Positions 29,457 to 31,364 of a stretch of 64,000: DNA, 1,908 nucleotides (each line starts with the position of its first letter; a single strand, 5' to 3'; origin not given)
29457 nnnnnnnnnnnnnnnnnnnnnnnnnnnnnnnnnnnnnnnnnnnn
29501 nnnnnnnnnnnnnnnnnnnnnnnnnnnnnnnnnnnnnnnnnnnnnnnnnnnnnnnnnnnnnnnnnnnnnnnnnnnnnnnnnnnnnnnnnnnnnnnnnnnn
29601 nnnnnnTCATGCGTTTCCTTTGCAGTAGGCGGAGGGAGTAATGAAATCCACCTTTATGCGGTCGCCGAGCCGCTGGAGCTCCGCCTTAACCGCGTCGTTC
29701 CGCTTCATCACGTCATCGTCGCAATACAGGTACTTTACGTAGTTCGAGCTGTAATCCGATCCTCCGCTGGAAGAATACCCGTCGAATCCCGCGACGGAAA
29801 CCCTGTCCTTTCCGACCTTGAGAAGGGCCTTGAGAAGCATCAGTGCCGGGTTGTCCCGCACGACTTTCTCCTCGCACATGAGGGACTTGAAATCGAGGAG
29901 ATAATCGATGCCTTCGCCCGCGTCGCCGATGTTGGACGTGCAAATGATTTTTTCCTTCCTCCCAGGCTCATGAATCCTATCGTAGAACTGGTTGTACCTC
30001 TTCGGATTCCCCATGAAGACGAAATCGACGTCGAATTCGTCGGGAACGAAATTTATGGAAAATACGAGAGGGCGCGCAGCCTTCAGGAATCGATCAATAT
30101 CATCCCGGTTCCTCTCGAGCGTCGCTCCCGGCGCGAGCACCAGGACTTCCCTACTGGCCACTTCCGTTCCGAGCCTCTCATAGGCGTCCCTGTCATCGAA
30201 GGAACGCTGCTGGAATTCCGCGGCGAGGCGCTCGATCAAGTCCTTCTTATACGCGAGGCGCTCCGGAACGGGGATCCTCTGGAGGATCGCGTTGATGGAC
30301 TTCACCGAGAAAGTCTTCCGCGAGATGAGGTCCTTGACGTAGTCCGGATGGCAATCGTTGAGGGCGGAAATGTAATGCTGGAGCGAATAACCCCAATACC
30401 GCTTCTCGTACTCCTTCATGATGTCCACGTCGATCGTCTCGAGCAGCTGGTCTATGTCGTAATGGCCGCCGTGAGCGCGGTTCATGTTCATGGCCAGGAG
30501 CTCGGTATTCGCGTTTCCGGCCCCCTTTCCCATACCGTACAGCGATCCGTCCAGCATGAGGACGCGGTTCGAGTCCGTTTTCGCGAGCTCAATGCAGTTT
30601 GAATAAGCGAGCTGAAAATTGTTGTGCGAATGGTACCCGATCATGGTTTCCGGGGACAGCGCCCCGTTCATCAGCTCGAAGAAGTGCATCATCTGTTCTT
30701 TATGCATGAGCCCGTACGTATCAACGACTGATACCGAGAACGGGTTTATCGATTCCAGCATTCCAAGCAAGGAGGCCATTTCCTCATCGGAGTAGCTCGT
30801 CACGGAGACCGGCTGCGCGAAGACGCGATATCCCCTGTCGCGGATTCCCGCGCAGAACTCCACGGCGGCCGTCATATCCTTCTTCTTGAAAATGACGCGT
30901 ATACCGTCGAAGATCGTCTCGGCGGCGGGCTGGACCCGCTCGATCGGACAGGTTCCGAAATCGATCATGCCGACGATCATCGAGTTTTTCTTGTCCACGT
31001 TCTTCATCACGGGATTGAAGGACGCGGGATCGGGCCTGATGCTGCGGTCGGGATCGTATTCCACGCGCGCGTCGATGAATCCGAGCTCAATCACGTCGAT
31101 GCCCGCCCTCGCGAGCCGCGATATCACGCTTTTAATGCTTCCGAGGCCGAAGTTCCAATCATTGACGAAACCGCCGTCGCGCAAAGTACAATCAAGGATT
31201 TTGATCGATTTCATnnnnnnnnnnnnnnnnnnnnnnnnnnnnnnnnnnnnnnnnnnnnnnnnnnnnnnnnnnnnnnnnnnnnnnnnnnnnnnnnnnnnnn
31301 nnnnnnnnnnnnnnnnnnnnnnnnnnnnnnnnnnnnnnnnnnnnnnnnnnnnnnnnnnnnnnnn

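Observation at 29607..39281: Complete CDP-3,6-dideoxyhexose pathway followed by a YerE/YerF-like TPP enzyme plus SDR pair: a probable branched-chain dideoxy sugar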

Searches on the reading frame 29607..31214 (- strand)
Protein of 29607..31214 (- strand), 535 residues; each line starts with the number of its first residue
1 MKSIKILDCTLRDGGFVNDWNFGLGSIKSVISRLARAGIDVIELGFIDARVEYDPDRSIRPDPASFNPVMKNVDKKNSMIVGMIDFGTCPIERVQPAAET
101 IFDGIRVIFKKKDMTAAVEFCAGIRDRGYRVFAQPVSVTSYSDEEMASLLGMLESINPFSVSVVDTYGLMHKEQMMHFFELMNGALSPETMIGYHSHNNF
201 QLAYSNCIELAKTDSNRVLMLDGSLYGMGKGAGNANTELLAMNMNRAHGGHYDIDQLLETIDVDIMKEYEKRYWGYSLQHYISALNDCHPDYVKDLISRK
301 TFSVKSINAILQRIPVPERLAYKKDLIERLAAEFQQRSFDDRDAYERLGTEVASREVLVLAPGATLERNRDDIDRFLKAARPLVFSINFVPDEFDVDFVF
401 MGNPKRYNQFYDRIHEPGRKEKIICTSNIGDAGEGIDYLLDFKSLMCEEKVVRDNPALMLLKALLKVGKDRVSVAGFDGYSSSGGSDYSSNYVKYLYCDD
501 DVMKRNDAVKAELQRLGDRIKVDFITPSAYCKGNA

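Call 4: search_protein_families(library=pfam, proteins=[window:29607-31214:-])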
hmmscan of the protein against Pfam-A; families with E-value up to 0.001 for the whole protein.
window:29607-31214:- (535 aa): 1 family
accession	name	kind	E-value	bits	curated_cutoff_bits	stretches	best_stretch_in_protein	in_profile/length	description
PF00682.25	HMGL-like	-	3.9e-22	79.3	29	1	4-255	2-251/260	HMGL-like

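Call 5: search_protein_families(library=ncbifam, proteins=[window:29607-31214:-])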
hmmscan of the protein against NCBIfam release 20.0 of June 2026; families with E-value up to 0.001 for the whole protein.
window:29607-31214:- (535 aa): 15 families
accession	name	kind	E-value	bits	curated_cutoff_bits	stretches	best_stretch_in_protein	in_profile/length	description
NF006049.0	PRK08195.1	subfamily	1.3e-25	90.2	229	1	2-262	6-264/344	4-hyroxy-2-oxovalerate/4-hydroxy-2-oxopentanoic acid aldolase,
TIGR03217.1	4OH_2_O_val_ald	equivalog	7.5e-22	77.9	286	1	3-255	2-250/334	4-hydroxy-2-oxovalerate aldolase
TIGR02090.1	LEU1_arch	subfamily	7.3e-11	41.8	484.75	1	4-254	1-246/363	isopropylmalate/citramalate/homocitrate synthases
NF002085.0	PRK00915.1-2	subfamily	1.8e-10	40.2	517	1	160-255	170-260/504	2-isopropylmalate synthase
NF002088.0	PRK00915.1-5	equivalog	2.2e-10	39.6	697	1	161-256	165-258/514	2-isopropylmalate synthase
NF002086.0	PRK00915.1-3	equivalog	1.3e-09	37.1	532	1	161-246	168-252/516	2-isopropylmalate synthase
NF041069.1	IPMS_Sufob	equivalog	2.5e-09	36.9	600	1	4-247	1-241/371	isopropylmalate synthase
TIGR02660.1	nifV_homocitr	equivalog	7e-09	35.4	462.9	1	4-255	2-248/365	homocitrate synthase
TIGR00973.1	leuA_bact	equivalog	4.5e-07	28.7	598.7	0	163-245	165-246/494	2-isopropylmalate synthase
TIGR02146.1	LysS_fung_arch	equivalog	9.2e-07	28.4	413.55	1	89-250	70-241/344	homocitrate synthase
NF042433.1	CitmalDyn_Leptosp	equivalog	1.1e-05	24.2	950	1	161-245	174-254/514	(R)-citramalate synthase CimA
NF002084.0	PRK00915.1-1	equivalog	2.3e-05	23.2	748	0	189-245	196-249/523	2-isopropylmalate synthase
NF002087.0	PRK00915.1-4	equivalog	3e-05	22.7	729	0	161-259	168-264/516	2-isopropylmalate synthase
NF042434.1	IPMS_Lepto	equivalog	0.00013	21.1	500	0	185-246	197-255/374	2-isopropylmalate synthase LeuA2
TIGR00977.1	citramal_synth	equivalog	0.0007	18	450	0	189-243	198-249/526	citramalate synthase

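Call 7: search_solved_structures(query=window:29607-31214:-, max_evalue=0.01)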
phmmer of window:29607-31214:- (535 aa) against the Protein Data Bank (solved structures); distinct sequences matched with E-value up to 0.01: 11.
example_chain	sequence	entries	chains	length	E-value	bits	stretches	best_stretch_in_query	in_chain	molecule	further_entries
3dxi_A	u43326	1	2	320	1.1e-26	96.9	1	3-310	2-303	Putative aldolase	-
8ih7_A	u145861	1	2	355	1.4e-11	47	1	2-269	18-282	4-hydroxy-2-oxovalerate aldolase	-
1nvm_A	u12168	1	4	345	1.8e-11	46.6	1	2-266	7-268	4-hydroxy-2-oxovalerate aldolase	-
4lrs_A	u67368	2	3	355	5.8e-11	45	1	4-247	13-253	4-hydroxy-2-oxovalerate aldolase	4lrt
4jn6_A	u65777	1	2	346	9.8e-07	31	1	3-240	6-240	4-hydroxy-2-oxovalerate aldolase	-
3ewb_X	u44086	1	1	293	5.4e-05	25.3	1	1-244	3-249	2-isopropylmalate synthase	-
3rmj_A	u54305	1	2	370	0.0011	21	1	5-262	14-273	2-isopropylmalate synthase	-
3a9i_A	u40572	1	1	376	0.0019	20.2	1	2-231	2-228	Homocitrate synthase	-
2ztj_A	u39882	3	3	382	0.002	20.1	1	2-231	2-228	Homocitrate synthase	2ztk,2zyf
6ktq_A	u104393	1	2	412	0.0025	19.8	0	144-251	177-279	Homocitrate synthase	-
3ble_A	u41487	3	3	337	0.0078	18.1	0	156-256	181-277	Citramalate synthase from Leptospira interrogans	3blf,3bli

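Call 23: find_homologous_proteins(query=window:29607-31214:-, max_evalue=1e-10)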
Query window:29607-31214:- (535 aa): 5415 proteins with E <= 1e-10 among 8000 candidates; the best 120 are listed.
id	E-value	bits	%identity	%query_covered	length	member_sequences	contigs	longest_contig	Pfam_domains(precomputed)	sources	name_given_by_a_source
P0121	0.0e+0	1222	100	100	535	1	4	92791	PF00682.26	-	-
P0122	1.7e-289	979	78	100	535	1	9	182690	PF00682.26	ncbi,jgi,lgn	jgi:4-hydroxy 2-oxovalerate aldolase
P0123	1.9e-206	705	55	99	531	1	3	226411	PF00682.26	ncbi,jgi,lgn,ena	jgi:4-hydroxy 2-oxovalerate aldolase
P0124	7.4e-204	696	56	99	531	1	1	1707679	PF00682.26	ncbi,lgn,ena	-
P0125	6.7e-203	693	55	99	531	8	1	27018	PF00682.26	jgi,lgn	jgi:4-hydroxy 2-oxovalerate aldolase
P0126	1.8e-202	692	55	99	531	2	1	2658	PF00682.26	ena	-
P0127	7.1e-202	690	55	99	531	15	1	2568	PF00682.26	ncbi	-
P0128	9.1e-202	689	55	99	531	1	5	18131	PF00682.26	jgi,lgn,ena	-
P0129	9.1e-202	689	55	99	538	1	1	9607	PF00682.26,PF25167.2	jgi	jgi:4-hydroxy 2-oxovalerate aldolase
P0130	2.3e-201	688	55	99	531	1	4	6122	PF00682.26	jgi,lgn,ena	-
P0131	2.5e-201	688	54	99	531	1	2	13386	PF00682.26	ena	-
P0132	2.9e-201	688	55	99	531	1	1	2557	PF00682.26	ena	-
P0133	7.8e-201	686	54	99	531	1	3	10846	PF00682.26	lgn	-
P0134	8.7e-201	686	55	99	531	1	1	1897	PF00682.26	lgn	-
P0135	1.7e-200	685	54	99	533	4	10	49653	PF00682.26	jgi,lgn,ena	jgi:4-hydroxy 2-oxovalerate aldolase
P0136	2.1e-200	685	54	99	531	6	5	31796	PF00682.26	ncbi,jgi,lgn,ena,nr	ncbi:MAG TPA: aldolase catalytic domain-containing protein [Smithella sp.]|nr:aldolase catalytic dom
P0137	2.7e-199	681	55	99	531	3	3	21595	PF00682.26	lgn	-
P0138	3.4e-199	681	53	99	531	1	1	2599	PF00682.26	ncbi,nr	ncbi:MAG: aldolase catalytic domain-containing protein [Dehalococcoidales bacterium]|nr:aldolase cat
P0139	4.0e-199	681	55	99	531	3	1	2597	PF00682.26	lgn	-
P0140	6.6e-199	680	55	99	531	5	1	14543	PF00682.26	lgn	-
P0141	9.5e-199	679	56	99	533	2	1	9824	PF00682.26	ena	-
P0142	2.0e-198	678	54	100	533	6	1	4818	PF00682.26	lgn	-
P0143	2.6e-198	678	53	99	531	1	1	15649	PF00682.26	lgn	-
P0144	3.5e-198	678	53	99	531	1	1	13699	PF00682.26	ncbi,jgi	ncbi:MAG: aldolase catalytic domain-containing protein [Smithella sp.]|jgi:4-hydroxy 2-oxovalerate a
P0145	3.9e-198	677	53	99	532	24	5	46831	PF00682.26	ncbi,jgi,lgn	jgi:4-hydroxy 2-oxovalerate aldolase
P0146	1.3e-197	676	53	99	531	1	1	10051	PF00682.26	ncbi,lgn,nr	ncbi:MAG: aldolase catalytic domain-containing protein [Desulfobacterales bacterium]|nr:aldolase cat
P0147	2.3e-197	675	53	99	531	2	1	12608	PF00682.26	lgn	-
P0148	7.1e-197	673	54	99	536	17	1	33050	PF00682.26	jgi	jgi:4-hydroxy 2-oxovalerate aldolase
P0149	1.1e-196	673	54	99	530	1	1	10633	PF00682.26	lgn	-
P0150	1.6e-196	672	53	99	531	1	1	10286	PF00682.26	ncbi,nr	ncbi:MAG: pyruvate carboxyltransferase [Methanosarcinales archaeon]|nr:MAG: pyruvate carboxyltransfe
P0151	3.9e-196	671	55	99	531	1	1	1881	PF00682.26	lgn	-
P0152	6.0e-196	670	54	99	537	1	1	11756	PF00682.26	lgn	-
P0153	9.7e-196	670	55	99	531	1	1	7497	PF00682.26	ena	-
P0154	1.7e-195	669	52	99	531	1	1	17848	PF00682.26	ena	-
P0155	4.5e-195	667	53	99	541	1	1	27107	PF00682.26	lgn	-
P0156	4.9e-195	667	52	99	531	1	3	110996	PF00682.26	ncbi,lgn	-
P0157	1.0e-194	666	54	99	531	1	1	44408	PF00682.26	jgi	jgi:4-hydroxy 2-oxovalerate aldolase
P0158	1.8e-194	665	53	99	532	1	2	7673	PF00682.26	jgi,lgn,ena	-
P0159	1.4e-192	659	52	99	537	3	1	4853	PF00682.26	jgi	jgi:4-hydroxy 2-oxovalerate aldolase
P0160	2.5e-192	658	54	99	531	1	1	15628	PF00682.26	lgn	-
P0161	2.6e-192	658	53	99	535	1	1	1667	PF00682.26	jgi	jgi:4-hydroxy 2-oxovalerate aldolase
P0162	3.2e-192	658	53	99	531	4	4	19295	PF00682.26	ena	-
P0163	6.7e-192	657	53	99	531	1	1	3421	PF00682.26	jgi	jgi:4-hydroxy 2-oxovalerate aldolase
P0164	4.5e-191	654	54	99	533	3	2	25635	PF00682.26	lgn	-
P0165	5.0e-191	654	52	100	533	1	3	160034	PF00682.26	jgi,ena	-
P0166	7.0e-191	654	51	99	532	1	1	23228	PF00682.26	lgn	-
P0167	1.4e-190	653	53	99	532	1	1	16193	PF00682.26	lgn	-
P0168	1.5e-190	652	52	99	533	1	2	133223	PF00682.26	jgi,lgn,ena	-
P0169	1.6e-190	652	54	98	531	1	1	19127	PF00682.26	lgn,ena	-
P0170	2.1e-190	652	52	99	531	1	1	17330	PF00682.26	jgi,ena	-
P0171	4.1e-190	651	53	99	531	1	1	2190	PF00682.26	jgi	-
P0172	4.7e-190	651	53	99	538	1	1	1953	PF00682.26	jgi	jgi:4-hydroxy 2-oxovalerate aldolase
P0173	1.2e-189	649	52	99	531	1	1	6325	PF00682.26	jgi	jgi:4-hydroxy 2-oxovalerate aldolase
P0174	2.0e-189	649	52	99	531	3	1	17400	PF00682.26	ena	-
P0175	2.5e-189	648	52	99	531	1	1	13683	PF00682.26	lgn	-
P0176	3.5e-189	648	52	99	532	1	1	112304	PF00682.26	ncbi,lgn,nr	ncbi:MAG: aldolase catalytic domain-containing protein [Desulfuromonadaceae bacterium]|nr:aldolase c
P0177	9.9e-189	646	52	99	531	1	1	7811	PF00682.26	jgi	jgi:4-hydroxy 2-oxovalerate aldolase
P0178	1.3e-188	646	52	99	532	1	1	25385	PF00682.26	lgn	-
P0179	1.7e-188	646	52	99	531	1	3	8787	PF00682.26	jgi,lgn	jgi:4-hydroxy 2-oxovalerate aldolase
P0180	2.0e-188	645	52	99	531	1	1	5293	PF00682.26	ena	-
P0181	2.2e-188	645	52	99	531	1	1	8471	PF00682.26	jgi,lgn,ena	-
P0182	2.8e-188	645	52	99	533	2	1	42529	PF00682.26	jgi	-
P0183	5.0e-188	644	52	99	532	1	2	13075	PF00682.26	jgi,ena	-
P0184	6.4e-188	644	53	99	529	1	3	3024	PF00682.26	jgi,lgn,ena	-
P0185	2.1e-187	642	51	99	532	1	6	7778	PF00682.26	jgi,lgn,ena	-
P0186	8.7e-187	640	50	99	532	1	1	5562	PF00682.26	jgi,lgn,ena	-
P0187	1.4e-186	639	52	99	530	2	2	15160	PF00682.26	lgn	-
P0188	1.5e-186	639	52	99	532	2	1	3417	PF00682.26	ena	-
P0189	1.9e-186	639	52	99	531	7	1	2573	PF00682.26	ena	-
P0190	2.0e-186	639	51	99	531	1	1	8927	PF00682.26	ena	-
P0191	2.3e-186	639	52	99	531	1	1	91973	PF00682.26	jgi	jgi:4-hydroxy 2-oxovalerate aldolase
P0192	3.2e-186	638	52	99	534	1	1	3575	PF00682.26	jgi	-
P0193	5.6e-186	637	52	99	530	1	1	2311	PF00682.26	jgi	jgi:4-hydroxy 2-oxovalerate aldolase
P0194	8.1e-186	637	51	99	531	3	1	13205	PF00682.26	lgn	-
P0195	1.9e-185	636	51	99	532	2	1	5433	PF00682.26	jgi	jgi:4-hydroxy 2-oxovalerate aldolase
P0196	3.5e-185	635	52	99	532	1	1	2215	PF00682.26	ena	-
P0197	1.9e-184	632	51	99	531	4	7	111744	PF00682.26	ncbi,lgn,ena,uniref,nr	ncbi:aldolase catalytic domain-containing protein [Trichlorobacter lovleyi]|uniref:aldolase catalyti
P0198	1.3e-183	630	50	99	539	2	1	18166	PF00682.26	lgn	-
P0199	3.2e-183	628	50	99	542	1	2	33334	PF00682.26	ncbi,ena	-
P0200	3.4e-183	628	50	100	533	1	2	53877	PF00682.26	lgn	-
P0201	3.7e-183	628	50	99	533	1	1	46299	PF00682.26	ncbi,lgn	-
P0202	6.8e-183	627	51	99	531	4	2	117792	PF00682.26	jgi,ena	-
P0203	1.3e-182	626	50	99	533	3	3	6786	PF00682.26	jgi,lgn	jgi:4-hydroxy 2-oxovalerate aldolase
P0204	1.3e-182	626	50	99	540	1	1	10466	PF00682.26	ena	-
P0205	4.8e-182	624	51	99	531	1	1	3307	PF00682.26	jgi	jgi:4-hydroxy 2-oxovalerate aldolase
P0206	5.1e-182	624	50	99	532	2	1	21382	PF00682.26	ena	-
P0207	1.1e-181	623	51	100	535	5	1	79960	PF00682.26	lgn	-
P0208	2.0e-181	622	52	99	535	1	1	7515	PF00682.26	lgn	-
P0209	2.3e-181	622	50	99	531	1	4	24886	PF00682.26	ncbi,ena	-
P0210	2.8e-181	622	51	99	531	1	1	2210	PF00682.26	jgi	jgi:4-hydroxy 2-oxovalerate aldolase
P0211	3.9e-181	621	51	99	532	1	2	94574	PF00682.26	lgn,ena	-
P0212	5.0e-181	621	50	99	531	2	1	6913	PF00682.26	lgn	-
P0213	6.7e-181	621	51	99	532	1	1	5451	PF00682.26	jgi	jgi:4-hydroxy 2-oxovalerate aldolase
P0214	6.7e-181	621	49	99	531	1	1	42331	PF00682.26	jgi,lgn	jgi:4-hydroxy 2-oxovalerate aldolase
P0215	7.9e-181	620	52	99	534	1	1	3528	PF00682.26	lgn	-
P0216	8.2e-181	620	51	99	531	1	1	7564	PF00682.26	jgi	jgi:4-hydroxy 2-oxovalerate aldolase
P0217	1.3e-180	620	51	99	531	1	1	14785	PF00682.26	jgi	jgi:4-hydroxy 2-oxovalerate aldolase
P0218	1.6e-180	619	50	99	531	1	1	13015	PF00682.26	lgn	-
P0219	2.5e-180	619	50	99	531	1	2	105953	PF00682.26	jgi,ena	-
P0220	2.9e-180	618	50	98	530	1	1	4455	PF00682.26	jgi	jgi:4-hydroxy 2-oxovalerate aldolase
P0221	4.0e-180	618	52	99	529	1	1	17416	PF00682.26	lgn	-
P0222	4.8e-180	618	50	99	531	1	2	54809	PF00682.26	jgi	jgi:4-hydroxy 2-oxovalerate aldolase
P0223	5.3e-180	618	50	98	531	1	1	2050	PF00682.26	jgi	jgi:4-hydroxy 2-oxovalerate aldolase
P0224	6.3e-180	617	50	99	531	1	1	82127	PF00682.26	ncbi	-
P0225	9.9e-180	617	51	99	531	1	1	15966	PF00682.26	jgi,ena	-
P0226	1.0e-179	617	51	99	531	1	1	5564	PF00682.26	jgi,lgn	jgi:4-hydroxy 2-oxovalerate aldolase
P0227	1.5e-179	616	50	99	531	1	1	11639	PF00682.26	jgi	-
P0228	2.8e-179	615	50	98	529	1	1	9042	PF00682.26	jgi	jgi:4-hydroxy 2-oxovalerate aldolase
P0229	4.2e-179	615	50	99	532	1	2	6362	PF00682.26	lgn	-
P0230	4.5e-179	615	50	100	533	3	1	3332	PF00682.26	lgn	-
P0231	6.7e-179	614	50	99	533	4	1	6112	PF00682.26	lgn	-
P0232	8.1e-179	614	50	99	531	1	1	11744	PF00682.26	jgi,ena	-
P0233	9.0e-179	614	51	99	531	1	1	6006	PF00682.26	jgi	jgi:4-hydroxy 2-oxovalerate aldolase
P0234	1.0e-178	613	50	99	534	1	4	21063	PF00682.26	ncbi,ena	-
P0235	1.1e-178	613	51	99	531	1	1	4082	PF00682.26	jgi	jgi:4-hydroxy 2-oxovalerate aldolase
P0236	1.3e-178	613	50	99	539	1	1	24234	PF00682.26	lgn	-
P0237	1.3e-178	613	48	99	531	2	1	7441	PF00682.26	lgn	-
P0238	1.4e-178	613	51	99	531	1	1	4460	PF00682.26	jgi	jgi:4-hydroxy 2-oxovalerate aldolase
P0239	1.4e-178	613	49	99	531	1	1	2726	PF00682.26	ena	-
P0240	1.9e-178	613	49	99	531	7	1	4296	PF00682.26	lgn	-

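Call 26: find_related_loci(query=A1, collection=genome_contigs, flank=10000)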
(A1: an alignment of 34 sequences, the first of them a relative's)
Query A1 (535 aa) in genome_contigs; peptide patterns used: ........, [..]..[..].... (x = any residue, [..] = any of these).
505 stretches matched a pattern; 484 encode a relative of the query (tblastn E <= 1e-3); the best 80 are kept; 80 distinct loci.
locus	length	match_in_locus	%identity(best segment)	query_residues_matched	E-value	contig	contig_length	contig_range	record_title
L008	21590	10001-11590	55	1-530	0e+0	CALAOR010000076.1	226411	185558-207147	MAG TPA_asm: uncultured bacterium isolate ERR1035437_bin.115_CONCOCT_v1.1_MAG genome assembly, contig: ERZ1756482.3, who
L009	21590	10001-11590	56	1-530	0e+0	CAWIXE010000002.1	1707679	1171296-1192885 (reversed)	MAG: candidate division FCPU426 bacterium isolate MFD05705.bin.1.57 genome assembly, contig: contig_22053, whole genome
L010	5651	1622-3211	54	1-530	0e+0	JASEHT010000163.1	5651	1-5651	MAG: Smithella sp. isolate Yes70-30 NODE_163_length_5651_cov_4.511258, whole genome shotgun sequence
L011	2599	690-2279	53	1-530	0e+0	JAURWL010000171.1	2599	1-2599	MAG: Dehalococcoidales bacterium isolate E10_concoct.bin.145 E10_k141_204328, whole genome shotgun sequence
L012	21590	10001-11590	54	1-530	0e+0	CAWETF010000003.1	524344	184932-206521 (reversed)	MAG: uncultured delta proteobacterium isolate MFD01476.bin.1.246 genome assembly, contig: contig_33889, whole genome sho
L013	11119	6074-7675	55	1-535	0e+0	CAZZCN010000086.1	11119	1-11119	MAG TPA_asm: uncultured Oscillospiraceae bacterium isolate SRP272421_co1_371 genome assembly, contig: NODE_19457_length_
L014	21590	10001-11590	54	1-530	0e+0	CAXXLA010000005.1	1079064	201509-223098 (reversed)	MAG: Smithellaceae bacterium isolate 28a06b0b-966f-4d1b-b133-abbbdd0ba6e7 genome assembly, contig: contig_5, whole genom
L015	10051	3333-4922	53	1-530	0e+0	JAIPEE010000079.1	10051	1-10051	MAG: Desulfobacterales bacterium isolate Tobar13.5m-G30 Tobar13-5m-C7637, whole genome shotgun sequence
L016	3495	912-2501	53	1-530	0e+0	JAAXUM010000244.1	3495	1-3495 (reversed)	MAG: Chlorobiaceae bacterium isolate W4_Combined_metabat2_036 W4_Combined_metabat2_036_NODE_25376, whole genome shotgun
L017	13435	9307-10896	53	1-530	0e+0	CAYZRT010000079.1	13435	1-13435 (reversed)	MAG TPA_asm: uncultured Smithella sp. isolate SRP192927_co6_71 genome assembly, contig: NODE_11164_length_13435_cov_9.68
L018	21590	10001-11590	52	1-530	0e+0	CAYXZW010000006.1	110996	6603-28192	MAG TPA_asm: uncultured Smithella sp. isolate SRP302447_co2_126 genome assembly, contig: NODE_588_length_110996_cov_14.3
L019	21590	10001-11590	55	1-530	0e+0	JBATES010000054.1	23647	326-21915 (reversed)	MAG: Smithella sp. isolate MFD10098_ilm_asm_bin11 k127_876, whole genome shotgun sequence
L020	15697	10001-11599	54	1-533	0e+0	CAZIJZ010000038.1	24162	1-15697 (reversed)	MAG TPA_asm: uncultured Smithella sp. isolate SRP294416_co1_273 genome assembly, contig: NODE_3895_length_24162_cov_61.8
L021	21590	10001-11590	52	1-530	0e+0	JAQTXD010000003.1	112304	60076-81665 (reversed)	MAG: Desulfuromonadaceae bacterium isolate STC_126 NODE_406_length_112304_cov_3.694706_Sandtown_C, whole genome shotgun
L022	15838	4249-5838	52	1-530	0e+0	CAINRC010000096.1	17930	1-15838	MAG: uncultured Geobacteraceae bacterium isolate MJ130617A_bin-286 genome assembly, contig: bin-286:096/182, whole genom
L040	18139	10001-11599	46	1-530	3e-166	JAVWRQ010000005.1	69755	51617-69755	MAG: Clostridium sp. isolate CGS3Y2-bin62 NODE_307_length_69755_cov_11.855380, whole genome shotgun sequence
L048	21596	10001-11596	44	1-533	9e-162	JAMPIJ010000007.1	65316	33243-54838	MAG: Fusobacterium sp. isolate NALB_7963_5 Scaffold_#7__SCF_007__65316_bp, whole genome shotgun sequence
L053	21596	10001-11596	42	1-533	4e-161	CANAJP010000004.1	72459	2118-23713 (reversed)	MAG TPA_asm: uncultured Candidatus Melainabacteria bacterium isolate SRR15194756_bin.10_metawrap_v1.3_MAG genome assembl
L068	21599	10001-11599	44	1-532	1e-159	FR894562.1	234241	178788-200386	Firmicutes bacterium CAG:534 genomic scaffold, scf157, whole genome shotgun sequence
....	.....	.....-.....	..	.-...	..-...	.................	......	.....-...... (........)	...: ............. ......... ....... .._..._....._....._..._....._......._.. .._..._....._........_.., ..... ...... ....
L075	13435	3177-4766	43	1-530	8e-159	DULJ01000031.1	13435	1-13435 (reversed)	MAG TPA_asm: Bacillales bacterium isolate AS04akNAM_110 23041_AS04, whole genome shotgun sequence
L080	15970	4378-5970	44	2-532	3e-158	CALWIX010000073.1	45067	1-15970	MAG: uncultured Clostridia bacterium isolate E14__bin331 genome assembly, contig: E14__k127_1770604, whole genome shotgu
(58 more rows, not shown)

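Call 33: predict_structure(alignment_id=A1)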
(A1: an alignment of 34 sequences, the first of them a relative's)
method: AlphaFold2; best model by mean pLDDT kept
length: 535 residues; sequences in the alignment: 34
mean_pLDDT: 82.9   pTM: 0.78
mean pLDDT of the five models: 82.9, 82.5, 82.1, 79.1, 78.8
residues with pLDDT >= 90: 229; 70-90: 220; 50-70: 49; < 50: 37
segments of 3 or more residues with pLDDT < 50: 13-21, 227-231, 265-276, 493-500, 533-535
pLDDT, mean of each block of 10 residues (from residue 1): 83 42 67 89 86 73 87 88 92 94 94 96 98 90 95 97 86 92 94 83 85 89 64 71 88 82 51 52 79 83 80 90 92 80 94 92 90 95 90 90 78 82 87 80 86 86 94 90 62 48 77 89 91 50
secondary structure, 60 per line:
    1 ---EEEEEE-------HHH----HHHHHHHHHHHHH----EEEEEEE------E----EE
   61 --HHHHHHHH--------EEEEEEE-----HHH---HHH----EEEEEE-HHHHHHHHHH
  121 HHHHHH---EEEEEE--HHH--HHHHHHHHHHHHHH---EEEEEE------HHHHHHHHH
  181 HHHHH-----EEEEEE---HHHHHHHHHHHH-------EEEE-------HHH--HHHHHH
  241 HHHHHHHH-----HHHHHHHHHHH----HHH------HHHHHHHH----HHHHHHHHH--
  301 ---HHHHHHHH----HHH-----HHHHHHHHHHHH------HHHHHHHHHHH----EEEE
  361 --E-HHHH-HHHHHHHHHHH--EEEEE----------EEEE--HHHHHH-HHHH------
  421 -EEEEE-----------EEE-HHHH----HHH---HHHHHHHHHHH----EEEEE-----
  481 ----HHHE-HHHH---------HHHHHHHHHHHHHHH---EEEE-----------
elements in order: E4-9 H24-36 E41-47 H63-70 E79-85 E104-109 H111-126 E130-135 H143-156 E160-165 H172-185 E191-196 H200-211 E219-222 H235-248 H254-264 H278-285 H290-298 H304-311 H324-335 H342-352 E357-360 H365-368 H370-380 E383-387 E398-401 H404-409 H411-414 E422-426 E438-440 H442-445 H456-466 E471-475 H490-493 H503-517 E521-524
